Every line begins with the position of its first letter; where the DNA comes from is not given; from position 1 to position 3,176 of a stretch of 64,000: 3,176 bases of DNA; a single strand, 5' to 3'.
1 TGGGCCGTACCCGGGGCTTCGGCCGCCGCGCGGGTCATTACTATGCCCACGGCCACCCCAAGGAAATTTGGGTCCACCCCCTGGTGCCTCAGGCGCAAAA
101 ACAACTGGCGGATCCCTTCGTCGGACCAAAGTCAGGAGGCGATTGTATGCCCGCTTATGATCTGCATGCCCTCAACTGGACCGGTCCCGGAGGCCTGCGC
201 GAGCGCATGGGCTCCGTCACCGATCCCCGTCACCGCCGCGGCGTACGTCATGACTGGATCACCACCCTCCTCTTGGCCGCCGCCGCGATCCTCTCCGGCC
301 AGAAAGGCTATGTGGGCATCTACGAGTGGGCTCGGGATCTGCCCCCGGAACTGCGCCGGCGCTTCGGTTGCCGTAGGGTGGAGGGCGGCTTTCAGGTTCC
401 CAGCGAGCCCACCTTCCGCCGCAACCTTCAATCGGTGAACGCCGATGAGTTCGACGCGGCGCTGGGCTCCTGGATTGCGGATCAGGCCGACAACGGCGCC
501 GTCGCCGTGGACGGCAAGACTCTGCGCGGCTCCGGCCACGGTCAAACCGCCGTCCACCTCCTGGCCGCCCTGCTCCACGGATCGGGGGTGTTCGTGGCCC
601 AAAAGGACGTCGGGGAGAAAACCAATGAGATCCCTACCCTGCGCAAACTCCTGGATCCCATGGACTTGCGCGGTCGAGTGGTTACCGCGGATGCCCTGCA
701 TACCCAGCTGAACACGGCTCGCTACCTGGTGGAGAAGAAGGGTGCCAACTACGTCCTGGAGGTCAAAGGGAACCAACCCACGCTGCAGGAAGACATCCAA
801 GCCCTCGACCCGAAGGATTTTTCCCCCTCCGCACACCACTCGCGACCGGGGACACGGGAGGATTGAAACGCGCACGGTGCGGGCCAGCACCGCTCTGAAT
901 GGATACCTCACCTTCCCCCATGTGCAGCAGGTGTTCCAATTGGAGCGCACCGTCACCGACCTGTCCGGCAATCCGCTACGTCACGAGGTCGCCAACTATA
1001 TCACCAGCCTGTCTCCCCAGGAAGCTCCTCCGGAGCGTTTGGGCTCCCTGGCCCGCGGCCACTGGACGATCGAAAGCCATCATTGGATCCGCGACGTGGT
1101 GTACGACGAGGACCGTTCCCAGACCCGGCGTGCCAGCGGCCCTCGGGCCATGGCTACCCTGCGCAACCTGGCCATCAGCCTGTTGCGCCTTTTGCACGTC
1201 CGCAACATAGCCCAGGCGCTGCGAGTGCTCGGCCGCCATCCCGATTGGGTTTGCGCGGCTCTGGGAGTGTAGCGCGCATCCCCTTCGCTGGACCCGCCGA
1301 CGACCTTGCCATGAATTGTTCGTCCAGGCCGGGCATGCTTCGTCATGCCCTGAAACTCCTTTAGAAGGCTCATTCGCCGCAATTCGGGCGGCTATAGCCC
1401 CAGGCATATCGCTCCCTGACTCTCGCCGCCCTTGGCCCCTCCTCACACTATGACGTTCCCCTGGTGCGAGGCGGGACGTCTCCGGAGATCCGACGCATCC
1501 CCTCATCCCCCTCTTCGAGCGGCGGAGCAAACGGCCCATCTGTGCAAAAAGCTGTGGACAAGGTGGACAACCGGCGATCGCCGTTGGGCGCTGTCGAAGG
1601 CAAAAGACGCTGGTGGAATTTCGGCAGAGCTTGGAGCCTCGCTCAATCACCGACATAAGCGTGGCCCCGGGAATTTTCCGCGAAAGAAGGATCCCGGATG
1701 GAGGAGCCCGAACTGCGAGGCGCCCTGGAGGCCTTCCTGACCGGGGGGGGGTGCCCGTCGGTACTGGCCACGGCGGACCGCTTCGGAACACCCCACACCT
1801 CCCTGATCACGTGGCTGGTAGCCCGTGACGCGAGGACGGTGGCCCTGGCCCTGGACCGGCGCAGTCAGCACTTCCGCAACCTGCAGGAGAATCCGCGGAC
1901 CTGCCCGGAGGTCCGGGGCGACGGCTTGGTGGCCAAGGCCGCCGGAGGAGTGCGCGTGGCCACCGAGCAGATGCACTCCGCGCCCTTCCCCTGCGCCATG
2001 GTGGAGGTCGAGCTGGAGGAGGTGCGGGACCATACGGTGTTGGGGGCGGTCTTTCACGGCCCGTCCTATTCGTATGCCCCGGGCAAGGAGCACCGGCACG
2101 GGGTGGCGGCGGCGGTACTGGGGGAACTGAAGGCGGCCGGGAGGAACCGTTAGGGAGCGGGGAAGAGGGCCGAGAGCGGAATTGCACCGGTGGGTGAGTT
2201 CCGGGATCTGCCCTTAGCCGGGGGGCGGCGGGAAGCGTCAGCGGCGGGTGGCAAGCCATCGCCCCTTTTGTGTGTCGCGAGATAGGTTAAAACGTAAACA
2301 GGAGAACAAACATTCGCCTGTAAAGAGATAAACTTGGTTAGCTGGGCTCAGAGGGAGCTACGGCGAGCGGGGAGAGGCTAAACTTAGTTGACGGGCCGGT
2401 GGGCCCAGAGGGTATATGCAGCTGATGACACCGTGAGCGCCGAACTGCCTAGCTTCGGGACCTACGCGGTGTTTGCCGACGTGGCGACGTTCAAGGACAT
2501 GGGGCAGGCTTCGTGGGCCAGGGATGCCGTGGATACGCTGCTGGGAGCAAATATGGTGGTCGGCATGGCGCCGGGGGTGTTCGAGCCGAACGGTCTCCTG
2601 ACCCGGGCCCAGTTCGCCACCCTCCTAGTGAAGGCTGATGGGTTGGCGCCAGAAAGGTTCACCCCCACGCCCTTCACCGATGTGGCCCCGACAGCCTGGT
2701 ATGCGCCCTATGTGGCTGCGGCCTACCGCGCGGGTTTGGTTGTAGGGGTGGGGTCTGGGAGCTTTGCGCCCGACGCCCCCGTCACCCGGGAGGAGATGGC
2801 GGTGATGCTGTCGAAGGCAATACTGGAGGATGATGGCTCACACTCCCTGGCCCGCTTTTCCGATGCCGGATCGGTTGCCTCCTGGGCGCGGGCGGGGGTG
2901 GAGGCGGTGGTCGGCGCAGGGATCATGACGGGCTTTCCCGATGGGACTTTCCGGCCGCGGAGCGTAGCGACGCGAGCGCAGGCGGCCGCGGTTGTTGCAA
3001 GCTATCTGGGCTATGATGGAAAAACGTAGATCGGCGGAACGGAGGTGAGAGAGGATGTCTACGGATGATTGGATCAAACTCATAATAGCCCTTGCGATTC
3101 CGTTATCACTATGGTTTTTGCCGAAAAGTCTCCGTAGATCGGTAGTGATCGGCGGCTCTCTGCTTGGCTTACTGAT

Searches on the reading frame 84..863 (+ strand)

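Call 94: search_protein_families(library=pfam, proteins=[window:84-863:+], max_evalue=0.0001)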
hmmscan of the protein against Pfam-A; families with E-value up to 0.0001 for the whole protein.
window:84-863:+ (260 aa): 2 families
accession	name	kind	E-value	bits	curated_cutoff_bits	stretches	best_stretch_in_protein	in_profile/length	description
PF13808.11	DDE_Tnp_1_assoc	-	9.9e-20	70.9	32.3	1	41-131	3-88/88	DDE_Tnp_1-associated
PF01609.27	DDE_Tnp_1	-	4.8e-10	40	23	1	139-242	6-116/200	Transposase DDE domain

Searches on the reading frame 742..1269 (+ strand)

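Call 94: search_protein_families(library=pfam, proteins=[window:742-1269:+], max_evalue=0.0001)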
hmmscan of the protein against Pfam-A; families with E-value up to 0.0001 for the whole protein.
window:742-1269:+ (176 aa): 1 family
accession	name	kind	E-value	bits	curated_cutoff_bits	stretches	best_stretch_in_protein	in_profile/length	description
PF01609.27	DDE_Tnp_1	-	8.4e-07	29.4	23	1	31-146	119-199/200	Transposase DDE domain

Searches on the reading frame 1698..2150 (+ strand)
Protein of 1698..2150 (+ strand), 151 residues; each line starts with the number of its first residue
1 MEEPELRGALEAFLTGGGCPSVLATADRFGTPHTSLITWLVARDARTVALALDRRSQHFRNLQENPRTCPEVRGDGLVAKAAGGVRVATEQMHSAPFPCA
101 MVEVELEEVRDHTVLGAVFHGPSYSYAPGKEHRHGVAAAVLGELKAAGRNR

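Call 94: search_protein_families(library=pfam, proteins=[window:1698-2150:+], max_evalue=0.0001)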
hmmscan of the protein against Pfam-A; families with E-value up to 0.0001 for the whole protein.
window:1698-2150:+ (151 aa): 1 family
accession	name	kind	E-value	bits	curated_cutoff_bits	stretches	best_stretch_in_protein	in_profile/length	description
PF01243.27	PNPOx_N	-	3.5e-07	31.1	28.1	1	22-68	16-59/120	Pyridoxamine 5'-phosphate oxidase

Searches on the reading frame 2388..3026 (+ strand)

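Call 94: search_protein_families(library=pfam, proteins=[window:2388-3026:+], max_evalue=0.0001)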
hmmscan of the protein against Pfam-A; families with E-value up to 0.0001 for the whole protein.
window:2388-3026:+ (213 aa): 1 family
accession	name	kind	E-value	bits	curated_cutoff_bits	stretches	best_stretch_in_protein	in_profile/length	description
PF00395.25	SLH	-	2.8e-43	146.1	20.8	3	95-138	1-44/44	S-layer homology domain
